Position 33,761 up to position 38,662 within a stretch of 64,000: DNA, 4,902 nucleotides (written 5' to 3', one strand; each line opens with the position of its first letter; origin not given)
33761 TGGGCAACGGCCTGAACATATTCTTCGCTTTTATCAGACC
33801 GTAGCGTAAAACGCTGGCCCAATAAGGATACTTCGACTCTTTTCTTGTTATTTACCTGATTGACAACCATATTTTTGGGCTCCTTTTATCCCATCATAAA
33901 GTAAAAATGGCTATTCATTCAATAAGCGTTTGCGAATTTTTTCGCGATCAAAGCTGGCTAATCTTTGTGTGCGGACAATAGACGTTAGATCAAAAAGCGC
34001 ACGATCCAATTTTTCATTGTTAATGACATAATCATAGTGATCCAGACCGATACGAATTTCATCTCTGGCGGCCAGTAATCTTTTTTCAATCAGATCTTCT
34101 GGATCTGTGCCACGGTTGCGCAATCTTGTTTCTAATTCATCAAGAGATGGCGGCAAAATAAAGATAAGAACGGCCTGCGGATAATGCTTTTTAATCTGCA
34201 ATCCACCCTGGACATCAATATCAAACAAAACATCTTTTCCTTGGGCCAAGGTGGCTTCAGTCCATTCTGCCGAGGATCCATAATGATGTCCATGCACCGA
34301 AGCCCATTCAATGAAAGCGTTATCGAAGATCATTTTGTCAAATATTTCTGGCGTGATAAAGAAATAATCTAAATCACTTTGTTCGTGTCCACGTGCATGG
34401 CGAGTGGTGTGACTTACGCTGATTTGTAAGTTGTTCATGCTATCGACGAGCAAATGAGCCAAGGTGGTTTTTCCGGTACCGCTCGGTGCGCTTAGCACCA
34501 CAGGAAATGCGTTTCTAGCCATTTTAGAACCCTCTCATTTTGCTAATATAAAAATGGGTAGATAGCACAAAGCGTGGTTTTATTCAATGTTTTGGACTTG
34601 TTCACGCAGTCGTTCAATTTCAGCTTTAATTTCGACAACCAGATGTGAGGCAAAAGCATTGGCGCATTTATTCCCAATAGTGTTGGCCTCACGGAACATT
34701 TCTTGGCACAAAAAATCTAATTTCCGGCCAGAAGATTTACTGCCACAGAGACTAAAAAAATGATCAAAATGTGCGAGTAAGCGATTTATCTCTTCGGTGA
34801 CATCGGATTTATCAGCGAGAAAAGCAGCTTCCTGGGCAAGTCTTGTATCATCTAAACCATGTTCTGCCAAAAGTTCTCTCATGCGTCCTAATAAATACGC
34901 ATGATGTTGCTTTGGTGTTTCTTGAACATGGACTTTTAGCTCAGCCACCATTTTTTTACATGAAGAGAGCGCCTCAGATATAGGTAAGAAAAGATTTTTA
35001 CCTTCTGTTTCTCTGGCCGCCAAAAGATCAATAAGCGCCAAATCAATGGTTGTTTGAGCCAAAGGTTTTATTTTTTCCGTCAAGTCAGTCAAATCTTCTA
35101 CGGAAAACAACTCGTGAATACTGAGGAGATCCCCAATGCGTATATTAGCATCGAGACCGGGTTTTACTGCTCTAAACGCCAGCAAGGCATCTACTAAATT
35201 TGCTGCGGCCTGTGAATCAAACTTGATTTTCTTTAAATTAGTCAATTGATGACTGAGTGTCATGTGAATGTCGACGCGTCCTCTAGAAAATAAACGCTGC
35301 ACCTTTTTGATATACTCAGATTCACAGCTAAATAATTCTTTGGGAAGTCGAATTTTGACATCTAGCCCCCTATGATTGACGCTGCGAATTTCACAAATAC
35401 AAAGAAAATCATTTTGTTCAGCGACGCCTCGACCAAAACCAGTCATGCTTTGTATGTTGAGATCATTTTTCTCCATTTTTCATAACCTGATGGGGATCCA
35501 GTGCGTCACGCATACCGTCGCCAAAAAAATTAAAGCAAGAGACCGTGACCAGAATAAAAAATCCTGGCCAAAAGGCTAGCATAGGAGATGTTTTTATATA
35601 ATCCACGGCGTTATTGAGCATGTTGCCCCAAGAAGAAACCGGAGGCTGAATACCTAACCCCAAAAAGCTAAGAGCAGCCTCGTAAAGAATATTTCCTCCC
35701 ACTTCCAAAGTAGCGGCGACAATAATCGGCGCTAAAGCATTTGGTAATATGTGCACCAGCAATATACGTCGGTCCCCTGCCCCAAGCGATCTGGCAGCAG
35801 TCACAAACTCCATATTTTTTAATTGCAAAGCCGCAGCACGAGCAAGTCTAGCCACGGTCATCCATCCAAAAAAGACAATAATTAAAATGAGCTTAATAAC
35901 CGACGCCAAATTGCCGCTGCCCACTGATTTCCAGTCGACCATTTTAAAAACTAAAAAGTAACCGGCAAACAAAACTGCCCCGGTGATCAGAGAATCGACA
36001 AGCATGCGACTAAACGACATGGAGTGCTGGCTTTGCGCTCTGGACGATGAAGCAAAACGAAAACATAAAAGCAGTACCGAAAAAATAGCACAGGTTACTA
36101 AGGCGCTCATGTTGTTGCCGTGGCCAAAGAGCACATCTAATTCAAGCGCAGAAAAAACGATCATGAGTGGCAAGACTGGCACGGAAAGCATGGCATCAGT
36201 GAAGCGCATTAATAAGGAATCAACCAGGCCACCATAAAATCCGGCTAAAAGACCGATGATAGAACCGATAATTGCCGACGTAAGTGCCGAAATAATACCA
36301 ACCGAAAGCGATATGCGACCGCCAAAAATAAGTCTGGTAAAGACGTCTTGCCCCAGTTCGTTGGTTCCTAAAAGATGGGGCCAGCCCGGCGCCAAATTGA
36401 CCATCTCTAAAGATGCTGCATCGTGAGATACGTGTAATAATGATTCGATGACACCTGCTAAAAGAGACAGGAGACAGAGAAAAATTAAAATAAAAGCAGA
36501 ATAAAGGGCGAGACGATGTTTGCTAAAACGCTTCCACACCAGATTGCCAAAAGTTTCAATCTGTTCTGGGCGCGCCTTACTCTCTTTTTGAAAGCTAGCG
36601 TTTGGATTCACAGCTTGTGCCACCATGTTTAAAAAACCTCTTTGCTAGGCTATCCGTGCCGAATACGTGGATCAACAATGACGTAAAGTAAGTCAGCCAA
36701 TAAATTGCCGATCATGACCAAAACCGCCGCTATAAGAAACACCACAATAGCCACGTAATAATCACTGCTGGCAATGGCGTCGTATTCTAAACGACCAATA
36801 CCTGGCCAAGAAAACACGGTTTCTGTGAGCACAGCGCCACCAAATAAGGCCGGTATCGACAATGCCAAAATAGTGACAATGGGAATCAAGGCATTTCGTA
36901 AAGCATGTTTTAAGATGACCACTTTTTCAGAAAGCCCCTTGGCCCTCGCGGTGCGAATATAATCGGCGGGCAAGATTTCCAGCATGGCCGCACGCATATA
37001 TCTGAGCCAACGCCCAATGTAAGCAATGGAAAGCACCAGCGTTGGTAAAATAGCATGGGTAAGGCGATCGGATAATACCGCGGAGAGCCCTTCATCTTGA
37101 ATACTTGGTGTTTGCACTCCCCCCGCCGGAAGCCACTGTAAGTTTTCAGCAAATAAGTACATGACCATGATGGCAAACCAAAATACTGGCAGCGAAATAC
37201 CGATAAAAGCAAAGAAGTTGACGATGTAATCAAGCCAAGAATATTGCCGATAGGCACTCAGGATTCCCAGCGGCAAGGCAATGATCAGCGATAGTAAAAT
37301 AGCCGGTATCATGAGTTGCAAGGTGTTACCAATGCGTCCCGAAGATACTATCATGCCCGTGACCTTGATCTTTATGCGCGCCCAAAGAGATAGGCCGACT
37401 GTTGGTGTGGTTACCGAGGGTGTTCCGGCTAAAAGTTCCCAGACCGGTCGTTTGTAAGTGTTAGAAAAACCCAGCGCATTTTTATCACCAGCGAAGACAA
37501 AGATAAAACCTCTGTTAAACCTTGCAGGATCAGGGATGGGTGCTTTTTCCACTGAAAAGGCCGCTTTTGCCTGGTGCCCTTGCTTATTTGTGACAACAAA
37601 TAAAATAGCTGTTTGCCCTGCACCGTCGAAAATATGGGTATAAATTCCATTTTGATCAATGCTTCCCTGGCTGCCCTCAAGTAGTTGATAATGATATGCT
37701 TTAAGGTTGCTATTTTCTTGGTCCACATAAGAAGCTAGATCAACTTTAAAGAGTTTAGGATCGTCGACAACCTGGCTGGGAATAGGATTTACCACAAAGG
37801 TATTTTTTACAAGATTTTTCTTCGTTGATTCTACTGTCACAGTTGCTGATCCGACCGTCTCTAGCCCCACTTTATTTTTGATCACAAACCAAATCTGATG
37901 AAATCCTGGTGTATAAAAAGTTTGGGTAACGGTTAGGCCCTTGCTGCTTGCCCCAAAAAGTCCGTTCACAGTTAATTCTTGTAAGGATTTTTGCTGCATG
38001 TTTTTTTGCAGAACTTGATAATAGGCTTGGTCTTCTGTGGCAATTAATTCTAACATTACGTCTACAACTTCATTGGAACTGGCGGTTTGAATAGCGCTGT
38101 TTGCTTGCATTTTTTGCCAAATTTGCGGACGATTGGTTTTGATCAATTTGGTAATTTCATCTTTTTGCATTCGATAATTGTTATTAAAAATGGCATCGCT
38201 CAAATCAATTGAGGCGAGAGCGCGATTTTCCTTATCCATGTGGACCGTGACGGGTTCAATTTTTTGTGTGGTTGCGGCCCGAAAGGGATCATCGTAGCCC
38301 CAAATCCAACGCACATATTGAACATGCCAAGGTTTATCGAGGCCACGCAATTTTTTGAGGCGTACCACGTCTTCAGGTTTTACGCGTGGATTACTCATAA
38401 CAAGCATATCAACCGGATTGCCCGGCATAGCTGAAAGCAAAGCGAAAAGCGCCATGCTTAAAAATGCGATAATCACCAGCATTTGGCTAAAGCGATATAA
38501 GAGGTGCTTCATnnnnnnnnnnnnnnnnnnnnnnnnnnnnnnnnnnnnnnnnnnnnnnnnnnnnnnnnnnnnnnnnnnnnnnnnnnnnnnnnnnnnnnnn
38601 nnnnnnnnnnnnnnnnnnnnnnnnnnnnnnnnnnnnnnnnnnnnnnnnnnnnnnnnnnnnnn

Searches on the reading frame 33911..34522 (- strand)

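Call 32: search_protein_families(library=pfam, proteins=[window:33911-34522:-], max_evalue=0.0001)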
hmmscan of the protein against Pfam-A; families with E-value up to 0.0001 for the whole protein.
window:33911-34522:- (203 aa): 1 family
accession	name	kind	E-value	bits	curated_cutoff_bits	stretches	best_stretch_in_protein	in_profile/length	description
PF00625.27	Guanylate_kin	-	2.6e-43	148.3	25.2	1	7-184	4-180/182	Guanylate kinase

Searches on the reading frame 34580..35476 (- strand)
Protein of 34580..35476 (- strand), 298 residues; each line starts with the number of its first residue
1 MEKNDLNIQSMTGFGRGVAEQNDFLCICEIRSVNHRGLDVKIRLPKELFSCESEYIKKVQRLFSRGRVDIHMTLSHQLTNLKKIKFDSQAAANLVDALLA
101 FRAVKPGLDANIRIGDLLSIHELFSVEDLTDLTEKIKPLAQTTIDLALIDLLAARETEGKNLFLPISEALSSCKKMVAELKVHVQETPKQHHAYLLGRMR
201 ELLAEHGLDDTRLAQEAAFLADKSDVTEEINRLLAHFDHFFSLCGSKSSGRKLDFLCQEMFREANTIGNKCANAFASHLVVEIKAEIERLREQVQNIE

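Call 32: search_protein_families(library=pfam, proteins=[window:34580-35476:-], max_evalue=0.0001)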
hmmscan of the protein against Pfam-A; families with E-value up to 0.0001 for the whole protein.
window:34580-35476:- (298 aa): 2 families
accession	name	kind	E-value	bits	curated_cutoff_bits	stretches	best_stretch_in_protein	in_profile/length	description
PF08340.16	YicC-like_C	-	3.6e-38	130.8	27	1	183-298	4-120/120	Endoribonuclease YicC-like, C-terminal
PF03755.18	YicC-like_N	-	1.4e-33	117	25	1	8-162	1-154/156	Endoribonuclease YicC-like, N-terminal region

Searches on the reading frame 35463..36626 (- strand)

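Call 32: search_protein_families(library=pfam, proteins=[window:35463-36626:-], max_evalue=0.0001)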
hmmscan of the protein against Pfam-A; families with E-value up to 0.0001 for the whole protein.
window:35463-36626:- (387 aa): 2 families
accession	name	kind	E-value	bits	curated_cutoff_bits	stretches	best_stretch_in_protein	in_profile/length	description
PF00528.27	BPD_transp_1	-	3e-28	99.2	26.4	1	121-379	1-181/184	Binding-protein-dependent transport system inner membrane component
PF12911.12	OppC_N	-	7.5e-08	32.6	23.9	1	26-60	2-36/53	N-terminal TM domain of oligopeptide transport permease C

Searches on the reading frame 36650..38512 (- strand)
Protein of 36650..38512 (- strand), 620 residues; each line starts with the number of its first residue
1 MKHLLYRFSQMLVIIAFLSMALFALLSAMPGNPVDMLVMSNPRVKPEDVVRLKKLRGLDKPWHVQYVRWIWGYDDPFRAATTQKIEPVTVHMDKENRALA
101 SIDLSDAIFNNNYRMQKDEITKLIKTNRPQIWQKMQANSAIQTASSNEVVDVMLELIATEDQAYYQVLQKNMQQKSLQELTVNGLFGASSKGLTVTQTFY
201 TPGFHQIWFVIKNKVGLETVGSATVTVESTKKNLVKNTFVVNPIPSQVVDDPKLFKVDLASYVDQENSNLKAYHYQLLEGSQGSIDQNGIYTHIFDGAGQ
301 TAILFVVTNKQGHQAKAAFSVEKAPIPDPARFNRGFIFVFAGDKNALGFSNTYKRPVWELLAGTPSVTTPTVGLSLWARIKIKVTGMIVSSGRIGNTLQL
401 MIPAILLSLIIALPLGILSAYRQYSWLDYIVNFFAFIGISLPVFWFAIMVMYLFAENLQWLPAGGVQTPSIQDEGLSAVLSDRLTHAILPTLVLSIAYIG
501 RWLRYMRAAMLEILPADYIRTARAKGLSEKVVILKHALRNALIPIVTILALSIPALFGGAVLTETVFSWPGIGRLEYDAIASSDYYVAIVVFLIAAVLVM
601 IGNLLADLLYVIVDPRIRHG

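Call 32: search_protein_families(library=pfam, proteins=[window:36650-38512:-], max_evalue=0.0001)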
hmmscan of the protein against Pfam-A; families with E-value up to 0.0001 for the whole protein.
window:36650-38512:- (620 aa): 2 families
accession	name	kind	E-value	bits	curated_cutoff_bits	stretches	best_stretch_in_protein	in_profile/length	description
PF00528.27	BPD_transp_1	-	1.2e-43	149.4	26.4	1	412-619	1-184/184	Binding-protein-dependent transport system inner membrane component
PF19300.4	BPD_transp_1_N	-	3.6e-06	27.6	23.8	1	2-72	3-71/114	Binding-prot-dependent transport system membrane comp, N-term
